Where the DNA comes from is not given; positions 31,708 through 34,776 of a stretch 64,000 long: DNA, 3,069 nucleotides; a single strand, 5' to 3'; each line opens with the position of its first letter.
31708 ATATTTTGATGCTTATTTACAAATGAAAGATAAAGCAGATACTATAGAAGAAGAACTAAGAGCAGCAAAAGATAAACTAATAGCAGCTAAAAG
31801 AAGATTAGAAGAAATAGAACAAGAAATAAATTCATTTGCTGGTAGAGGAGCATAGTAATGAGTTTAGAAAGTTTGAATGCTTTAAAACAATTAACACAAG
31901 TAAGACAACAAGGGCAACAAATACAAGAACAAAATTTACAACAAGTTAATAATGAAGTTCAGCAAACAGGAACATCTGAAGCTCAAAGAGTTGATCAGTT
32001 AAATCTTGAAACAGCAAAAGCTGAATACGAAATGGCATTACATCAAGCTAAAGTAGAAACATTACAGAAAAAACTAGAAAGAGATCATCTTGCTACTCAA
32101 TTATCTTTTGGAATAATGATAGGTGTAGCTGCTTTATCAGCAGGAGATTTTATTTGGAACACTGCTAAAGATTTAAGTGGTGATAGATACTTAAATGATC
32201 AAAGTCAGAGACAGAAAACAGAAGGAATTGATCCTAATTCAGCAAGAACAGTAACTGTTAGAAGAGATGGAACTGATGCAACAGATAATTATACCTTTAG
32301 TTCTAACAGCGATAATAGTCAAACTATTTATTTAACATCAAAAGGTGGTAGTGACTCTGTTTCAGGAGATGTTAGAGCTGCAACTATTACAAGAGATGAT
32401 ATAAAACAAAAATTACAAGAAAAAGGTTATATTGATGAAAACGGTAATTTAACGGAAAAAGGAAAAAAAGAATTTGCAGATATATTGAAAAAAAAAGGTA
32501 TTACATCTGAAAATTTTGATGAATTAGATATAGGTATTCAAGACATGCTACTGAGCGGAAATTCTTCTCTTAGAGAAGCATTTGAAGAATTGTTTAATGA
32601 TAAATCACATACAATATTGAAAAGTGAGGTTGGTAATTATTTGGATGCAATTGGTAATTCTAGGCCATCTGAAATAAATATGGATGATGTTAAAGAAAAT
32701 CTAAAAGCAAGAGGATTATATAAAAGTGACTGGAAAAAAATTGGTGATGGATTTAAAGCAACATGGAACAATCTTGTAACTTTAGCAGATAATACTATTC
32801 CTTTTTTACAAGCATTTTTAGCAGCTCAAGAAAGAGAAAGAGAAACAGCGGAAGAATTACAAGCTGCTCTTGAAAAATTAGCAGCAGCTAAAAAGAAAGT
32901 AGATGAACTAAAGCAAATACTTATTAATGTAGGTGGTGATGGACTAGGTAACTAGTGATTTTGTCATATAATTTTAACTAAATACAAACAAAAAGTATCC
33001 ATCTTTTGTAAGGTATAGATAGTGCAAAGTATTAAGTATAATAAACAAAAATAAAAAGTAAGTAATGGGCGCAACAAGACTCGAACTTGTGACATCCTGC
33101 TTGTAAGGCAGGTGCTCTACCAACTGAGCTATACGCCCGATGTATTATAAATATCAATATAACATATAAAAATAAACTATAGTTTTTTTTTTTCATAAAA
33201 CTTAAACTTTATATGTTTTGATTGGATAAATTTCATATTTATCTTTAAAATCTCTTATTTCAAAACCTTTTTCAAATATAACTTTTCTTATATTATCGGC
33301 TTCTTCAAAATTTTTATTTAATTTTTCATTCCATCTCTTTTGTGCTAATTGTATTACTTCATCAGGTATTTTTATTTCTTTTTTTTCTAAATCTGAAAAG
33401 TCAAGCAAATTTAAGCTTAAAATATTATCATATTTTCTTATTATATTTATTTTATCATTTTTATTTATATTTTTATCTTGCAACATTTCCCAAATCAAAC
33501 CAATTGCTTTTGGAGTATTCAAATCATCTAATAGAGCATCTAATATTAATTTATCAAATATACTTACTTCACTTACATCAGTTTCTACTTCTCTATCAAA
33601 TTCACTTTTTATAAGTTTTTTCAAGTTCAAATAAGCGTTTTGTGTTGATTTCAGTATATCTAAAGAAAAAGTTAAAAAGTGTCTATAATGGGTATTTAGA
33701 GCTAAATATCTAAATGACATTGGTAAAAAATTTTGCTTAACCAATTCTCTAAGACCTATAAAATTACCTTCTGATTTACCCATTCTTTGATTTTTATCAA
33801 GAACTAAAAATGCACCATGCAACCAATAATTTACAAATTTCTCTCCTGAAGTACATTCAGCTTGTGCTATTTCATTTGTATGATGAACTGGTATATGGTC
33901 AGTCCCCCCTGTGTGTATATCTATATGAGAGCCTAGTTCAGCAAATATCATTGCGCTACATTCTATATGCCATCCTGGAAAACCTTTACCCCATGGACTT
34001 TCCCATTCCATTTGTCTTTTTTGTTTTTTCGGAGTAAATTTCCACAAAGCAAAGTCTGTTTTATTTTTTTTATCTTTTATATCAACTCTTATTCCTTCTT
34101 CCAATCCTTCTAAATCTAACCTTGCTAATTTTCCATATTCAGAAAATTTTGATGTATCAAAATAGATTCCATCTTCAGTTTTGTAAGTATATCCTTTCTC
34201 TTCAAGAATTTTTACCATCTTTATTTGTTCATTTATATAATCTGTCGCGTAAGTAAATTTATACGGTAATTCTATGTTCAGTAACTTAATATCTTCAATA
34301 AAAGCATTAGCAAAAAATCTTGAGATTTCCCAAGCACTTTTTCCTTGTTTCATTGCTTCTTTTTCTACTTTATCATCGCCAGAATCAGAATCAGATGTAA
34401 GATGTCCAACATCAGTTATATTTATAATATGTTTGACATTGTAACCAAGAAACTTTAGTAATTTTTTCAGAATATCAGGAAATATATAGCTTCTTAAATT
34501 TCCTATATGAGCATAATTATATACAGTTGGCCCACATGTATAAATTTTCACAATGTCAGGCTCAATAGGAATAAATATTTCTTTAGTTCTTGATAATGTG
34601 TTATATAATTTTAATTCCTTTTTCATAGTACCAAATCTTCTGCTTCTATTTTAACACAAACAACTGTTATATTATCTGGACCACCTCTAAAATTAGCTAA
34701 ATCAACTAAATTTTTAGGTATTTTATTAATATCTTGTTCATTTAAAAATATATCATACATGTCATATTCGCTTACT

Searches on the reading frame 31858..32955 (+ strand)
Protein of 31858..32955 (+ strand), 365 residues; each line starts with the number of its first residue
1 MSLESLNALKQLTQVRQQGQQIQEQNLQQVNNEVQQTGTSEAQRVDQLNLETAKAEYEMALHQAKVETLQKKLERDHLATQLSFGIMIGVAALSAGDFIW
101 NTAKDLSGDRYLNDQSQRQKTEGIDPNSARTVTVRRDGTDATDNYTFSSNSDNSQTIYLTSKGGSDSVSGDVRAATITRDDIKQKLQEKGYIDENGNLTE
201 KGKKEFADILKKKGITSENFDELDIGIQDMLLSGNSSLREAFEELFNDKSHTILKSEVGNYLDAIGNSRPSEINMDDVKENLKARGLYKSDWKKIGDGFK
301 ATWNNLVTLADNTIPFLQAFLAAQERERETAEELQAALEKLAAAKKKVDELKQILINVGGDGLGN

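Call 47: search_protein_families(library=pfam, proteins=[window:31858-32955:+], max_evalue=0.001)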
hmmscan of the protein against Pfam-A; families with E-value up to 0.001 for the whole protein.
window:31858-32955:+ (365 aa): 1 family
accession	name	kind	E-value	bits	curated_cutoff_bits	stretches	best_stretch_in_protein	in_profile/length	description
PF24409.1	wHTH-PRTase_assc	-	0.0003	21.2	27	0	180-213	29-61/83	wHTH-PRTase associated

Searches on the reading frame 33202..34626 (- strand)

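Call 47: search_protein_families(library=pfam, proteins=[window:33202-34626:-], max_evalue=0.001)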
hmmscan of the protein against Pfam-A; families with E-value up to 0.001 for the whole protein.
window:33202-34626:- (474 aa): 4 families
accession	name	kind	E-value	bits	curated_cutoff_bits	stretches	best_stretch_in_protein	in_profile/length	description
PF01406.26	tRNA-synt_1e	-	2.8e-92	309.8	27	1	19-329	3-300/301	tRNA synthetases class I (C) catalytic domain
PF09334.17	tRNA-synt_1g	-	1.2e-07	31.3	20.1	1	36-160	11-126/391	tRNA synthetases class I (M)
PF01921.24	tRNA-synt_1f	-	8.3e-06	25.4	27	0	235-346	235-348/360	tRNA synthetases class I (K)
PF09190.17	DALR_2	-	3.2e-05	24.9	22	1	363-401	4-44/57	DALR domain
